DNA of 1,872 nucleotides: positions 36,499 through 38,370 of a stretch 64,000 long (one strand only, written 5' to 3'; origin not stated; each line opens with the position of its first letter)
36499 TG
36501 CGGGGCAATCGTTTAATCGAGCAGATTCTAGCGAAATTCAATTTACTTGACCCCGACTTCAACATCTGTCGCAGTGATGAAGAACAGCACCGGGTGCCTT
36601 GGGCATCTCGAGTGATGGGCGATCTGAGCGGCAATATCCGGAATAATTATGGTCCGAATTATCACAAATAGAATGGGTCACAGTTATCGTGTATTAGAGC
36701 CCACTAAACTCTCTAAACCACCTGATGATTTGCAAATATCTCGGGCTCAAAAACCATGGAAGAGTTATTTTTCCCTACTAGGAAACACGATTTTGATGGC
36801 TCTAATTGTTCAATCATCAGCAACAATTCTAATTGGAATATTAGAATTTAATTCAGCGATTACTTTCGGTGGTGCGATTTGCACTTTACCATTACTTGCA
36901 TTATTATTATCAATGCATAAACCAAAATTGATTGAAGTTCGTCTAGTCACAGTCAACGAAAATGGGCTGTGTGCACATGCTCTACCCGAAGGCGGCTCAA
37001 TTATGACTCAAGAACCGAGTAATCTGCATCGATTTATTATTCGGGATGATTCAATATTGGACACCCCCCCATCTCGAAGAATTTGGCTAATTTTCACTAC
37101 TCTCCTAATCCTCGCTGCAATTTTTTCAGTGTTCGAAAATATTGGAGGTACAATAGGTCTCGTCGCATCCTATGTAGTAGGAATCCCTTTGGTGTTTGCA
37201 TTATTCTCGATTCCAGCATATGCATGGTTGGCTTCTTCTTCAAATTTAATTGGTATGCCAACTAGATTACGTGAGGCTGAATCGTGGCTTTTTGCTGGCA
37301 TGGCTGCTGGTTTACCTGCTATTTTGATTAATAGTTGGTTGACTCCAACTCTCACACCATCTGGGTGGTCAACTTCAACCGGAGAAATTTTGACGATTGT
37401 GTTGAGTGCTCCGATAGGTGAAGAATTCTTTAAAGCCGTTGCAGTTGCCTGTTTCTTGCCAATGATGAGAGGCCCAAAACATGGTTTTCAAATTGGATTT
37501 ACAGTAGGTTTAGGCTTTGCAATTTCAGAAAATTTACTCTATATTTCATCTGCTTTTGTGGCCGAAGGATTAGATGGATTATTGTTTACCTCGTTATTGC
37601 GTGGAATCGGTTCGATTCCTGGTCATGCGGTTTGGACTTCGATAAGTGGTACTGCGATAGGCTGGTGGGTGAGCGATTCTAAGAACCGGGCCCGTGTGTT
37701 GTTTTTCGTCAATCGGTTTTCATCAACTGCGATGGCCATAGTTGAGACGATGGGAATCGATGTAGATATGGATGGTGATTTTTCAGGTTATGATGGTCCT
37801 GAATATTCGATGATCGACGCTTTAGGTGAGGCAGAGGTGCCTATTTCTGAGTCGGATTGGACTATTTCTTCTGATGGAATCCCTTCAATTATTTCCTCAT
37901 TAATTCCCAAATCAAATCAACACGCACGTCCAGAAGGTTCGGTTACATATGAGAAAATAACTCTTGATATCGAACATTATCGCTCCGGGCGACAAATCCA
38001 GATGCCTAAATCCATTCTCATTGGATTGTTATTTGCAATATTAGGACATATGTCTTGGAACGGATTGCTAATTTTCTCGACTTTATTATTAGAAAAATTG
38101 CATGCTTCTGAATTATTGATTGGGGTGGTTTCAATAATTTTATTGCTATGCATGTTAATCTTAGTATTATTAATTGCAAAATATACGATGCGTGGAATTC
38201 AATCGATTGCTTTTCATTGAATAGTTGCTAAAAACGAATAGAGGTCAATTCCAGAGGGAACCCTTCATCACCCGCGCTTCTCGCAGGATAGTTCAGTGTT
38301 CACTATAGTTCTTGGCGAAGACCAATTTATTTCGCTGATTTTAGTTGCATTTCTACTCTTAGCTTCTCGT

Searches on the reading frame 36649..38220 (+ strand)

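Call 15: search_protein_families(library=pfam, proteins=[window:36649-38220:+], max_evalue=0.00001)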
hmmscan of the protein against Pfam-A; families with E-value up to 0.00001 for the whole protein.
window:36649-38220:+ (523 aa): 1 family
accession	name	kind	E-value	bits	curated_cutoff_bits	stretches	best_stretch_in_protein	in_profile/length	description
PF13367.11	PrsW-protease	-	2.3e-25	89.7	23.5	1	215-355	11-158/196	PrsW family intramembrane metalloprotease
